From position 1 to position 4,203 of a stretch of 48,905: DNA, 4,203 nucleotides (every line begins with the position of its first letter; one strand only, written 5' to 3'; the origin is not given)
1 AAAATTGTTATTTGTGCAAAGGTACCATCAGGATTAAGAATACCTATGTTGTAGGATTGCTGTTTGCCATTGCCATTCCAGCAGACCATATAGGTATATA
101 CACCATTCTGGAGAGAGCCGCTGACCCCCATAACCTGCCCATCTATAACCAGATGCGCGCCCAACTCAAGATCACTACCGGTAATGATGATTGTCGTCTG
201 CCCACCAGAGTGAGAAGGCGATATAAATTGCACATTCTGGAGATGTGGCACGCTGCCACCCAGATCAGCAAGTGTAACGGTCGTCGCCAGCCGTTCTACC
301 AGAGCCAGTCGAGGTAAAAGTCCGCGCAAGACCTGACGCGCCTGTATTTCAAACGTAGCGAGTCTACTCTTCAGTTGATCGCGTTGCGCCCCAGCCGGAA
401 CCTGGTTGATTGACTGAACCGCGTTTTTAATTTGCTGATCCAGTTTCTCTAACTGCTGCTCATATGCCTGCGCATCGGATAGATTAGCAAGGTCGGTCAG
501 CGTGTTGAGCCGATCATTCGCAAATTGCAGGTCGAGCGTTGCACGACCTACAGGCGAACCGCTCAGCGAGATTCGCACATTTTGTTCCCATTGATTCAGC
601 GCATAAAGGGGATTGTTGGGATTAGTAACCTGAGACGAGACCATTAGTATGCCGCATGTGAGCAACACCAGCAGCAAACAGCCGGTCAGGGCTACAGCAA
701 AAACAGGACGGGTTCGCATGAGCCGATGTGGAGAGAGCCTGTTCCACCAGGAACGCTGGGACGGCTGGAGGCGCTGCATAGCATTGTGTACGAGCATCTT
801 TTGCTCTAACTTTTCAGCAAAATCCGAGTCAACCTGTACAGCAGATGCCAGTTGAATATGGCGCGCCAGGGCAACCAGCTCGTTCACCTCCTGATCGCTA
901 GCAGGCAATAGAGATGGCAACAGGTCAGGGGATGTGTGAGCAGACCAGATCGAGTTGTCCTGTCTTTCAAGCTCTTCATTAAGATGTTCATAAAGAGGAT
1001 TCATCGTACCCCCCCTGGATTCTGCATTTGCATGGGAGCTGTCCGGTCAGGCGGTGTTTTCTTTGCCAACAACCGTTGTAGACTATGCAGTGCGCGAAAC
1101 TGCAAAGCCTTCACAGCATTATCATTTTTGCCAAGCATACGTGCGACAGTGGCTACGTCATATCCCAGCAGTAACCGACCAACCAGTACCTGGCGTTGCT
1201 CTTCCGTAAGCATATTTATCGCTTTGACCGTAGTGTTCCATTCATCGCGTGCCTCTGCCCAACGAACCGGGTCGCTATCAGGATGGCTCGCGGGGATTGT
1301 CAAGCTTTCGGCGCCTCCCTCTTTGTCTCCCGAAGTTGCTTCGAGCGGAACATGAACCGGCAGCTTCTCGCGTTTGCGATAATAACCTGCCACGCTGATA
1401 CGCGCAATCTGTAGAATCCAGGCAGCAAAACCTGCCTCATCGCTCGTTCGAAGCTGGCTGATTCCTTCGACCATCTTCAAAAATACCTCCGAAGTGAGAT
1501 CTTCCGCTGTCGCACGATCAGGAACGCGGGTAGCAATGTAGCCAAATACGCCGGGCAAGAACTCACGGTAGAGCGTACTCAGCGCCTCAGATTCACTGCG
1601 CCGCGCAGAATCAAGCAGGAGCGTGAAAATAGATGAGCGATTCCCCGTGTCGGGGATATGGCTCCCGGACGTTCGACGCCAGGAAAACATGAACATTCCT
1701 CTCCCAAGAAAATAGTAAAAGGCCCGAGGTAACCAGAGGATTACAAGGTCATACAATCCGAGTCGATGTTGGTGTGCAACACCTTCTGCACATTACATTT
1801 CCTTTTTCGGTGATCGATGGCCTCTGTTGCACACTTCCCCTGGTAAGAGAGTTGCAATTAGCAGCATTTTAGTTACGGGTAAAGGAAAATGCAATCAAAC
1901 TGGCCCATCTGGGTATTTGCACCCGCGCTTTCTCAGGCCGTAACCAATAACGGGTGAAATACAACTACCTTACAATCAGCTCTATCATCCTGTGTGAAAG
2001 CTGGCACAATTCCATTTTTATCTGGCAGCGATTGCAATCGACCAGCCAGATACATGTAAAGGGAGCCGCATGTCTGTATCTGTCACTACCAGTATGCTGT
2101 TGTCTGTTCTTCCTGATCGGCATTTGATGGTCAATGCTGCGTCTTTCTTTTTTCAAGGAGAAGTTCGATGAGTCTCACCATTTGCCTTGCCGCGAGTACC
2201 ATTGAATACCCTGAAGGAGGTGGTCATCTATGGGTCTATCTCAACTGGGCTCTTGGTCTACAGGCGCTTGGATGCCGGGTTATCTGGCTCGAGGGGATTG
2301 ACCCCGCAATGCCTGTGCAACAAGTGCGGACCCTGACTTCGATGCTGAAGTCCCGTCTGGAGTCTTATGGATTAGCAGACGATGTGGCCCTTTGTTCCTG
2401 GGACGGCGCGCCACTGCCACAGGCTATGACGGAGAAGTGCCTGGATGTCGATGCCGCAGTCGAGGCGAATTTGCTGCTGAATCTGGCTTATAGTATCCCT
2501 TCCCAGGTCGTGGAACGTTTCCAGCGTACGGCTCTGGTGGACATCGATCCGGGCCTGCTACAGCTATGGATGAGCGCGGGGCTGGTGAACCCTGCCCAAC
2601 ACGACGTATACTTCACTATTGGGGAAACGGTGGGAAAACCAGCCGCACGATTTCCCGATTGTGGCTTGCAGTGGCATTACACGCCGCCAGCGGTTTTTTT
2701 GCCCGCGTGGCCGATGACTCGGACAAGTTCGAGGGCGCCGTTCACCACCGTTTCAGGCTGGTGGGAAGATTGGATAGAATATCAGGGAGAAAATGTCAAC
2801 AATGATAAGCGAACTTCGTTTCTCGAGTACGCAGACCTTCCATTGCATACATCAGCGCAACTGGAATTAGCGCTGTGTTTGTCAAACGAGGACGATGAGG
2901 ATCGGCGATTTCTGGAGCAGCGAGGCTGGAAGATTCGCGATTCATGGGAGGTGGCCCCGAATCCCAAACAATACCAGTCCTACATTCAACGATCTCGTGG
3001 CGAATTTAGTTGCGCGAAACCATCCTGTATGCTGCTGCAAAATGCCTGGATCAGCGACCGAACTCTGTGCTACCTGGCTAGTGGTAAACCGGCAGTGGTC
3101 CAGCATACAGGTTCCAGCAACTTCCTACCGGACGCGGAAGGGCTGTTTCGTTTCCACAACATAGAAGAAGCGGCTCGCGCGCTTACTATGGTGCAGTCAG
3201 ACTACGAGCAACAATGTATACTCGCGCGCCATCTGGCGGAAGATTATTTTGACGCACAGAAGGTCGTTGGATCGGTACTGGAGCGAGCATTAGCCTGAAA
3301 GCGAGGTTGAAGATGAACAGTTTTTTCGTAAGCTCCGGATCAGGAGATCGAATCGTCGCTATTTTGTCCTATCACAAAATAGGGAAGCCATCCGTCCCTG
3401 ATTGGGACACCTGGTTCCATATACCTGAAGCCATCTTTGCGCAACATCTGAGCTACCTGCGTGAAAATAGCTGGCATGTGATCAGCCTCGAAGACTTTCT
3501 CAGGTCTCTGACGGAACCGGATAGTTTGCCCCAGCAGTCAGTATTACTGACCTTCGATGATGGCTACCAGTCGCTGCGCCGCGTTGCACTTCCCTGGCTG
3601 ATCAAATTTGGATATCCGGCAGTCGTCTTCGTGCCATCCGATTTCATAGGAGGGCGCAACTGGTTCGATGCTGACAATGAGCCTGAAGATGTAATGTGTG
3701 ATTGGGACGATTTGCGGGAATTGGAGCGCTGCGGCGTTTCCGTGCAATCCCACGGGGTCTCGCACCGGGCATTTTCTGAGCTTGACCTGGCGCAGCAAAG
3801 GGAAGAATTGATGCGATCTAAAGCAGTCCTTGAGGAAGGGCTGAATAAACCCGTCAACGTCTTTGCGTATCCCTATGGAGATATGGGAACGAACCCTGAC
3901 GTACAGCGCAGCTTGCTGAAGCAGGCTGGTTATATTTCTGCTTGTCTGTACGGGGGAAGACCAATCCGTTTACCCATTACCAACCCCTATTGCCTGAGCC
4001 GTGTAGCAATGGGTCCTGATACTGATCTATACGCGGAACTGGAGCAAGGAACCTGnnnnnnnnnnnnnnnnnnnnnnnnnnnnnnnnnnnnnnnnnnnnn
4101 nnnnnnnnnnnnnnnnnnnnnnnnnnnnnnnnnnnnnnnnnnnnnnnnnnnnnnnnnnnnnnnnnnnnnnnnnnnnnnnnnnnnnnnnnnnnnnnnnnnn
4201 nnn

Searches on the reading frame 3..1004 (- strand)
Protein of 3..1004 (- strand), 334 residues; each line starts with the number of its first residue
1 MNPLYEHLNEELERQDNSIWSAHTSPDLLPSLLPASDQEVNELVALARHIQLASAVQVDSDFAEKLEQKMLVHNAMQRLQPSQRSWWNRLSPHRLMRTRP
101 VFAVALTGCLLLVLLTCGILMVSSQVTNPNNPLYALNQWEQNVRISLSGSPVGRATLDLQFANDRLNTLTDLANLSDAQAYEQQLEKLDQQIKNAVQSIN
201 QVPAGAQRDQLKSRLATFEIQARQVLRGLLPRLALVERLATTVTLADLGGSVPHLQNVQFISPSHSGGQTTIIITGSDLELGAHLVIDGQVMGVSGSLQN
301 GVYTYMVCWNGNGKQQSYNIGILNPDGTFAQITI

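Call 48: search_protein_families(library=pfam, proteins=[window:3-1004:-], max_evalue=0.01)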
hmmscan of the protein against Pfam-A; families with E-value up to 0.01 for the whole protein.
window:3-1004:- (334 aa): 2 families
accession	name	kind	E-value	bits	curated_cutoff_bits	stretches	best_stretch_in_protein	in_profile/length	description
PF18915.5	DUF5667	-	1.9e-09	38.3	27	1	128-229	3-92/99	Domain of unknown function (DUF5667)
PF11859.13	DUF3379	-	0.0061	16.3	33.2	0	34-77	29-74/232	Protein of unknown function (DUF3379)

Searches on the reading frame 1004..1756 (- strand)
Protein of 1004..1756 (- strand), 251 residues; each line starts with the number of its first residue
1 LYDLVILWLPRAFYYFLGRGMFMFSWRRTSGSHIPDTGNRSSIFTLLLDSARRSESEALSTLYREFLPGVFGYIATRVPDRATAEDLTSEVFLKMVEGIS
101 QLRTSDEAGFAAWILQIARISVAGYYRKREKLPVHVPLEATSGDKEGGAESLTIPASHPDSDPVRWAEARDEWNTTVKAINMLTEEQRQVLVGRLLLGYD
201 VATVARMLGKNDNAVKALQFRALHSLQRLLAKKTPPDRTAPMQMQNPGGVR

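Call 48: search_protein_families(library=pfam, proteins=[window:1004-1756:-], max_evalue=0.01)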
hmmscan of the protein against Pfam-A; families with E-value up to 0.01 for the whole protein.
window:1004-1756:- (251 aa): 3 families
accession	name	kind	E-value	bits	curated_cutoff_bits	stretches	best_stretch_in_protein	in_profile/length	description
PF04542.20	Sigma70_r2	-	1.6e-11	44.2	24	1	62-130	1-69/71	Sigma-70 region 2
PF08281.18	Sigma70_r4_2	-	2.9e-08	33.6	25.7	1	178-223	6-51/54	Sigma-70, region 4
PF04545.22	Sigma70_r4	-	6.3e-06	26.1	24.1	1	179-227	1-49/50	Sigma-70, region 4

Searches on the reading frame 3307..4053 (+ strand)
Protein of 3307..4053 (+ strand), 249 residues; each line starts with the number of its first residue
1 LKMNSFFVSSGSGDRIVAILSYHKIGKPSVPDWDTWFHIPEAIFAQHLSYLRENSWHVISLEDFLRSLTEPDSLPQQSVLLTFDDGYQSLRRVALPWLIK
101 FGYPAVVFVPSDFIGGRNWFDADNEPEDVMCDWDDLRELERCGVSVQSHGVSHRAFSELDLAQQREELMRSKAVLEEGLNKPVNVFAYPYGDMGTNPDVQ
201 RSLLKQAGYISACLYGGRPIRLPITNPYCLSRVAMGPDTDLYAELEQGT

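Call 7: search_protein_families(library=pfam, proteins=[window:3307-4053:+], max_evalue=0.01)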
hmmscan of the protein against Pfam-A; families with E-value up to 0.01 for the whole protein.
window:3307-4053:+ (249 aa): 1 family
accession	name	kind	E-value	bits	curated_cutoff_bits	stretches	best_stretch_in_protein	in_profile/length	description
PF01522.26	Polysacc_deac_1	-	2.7e-21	76.2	23.1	1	75-209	5-121/124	Polysaccharide deacetylase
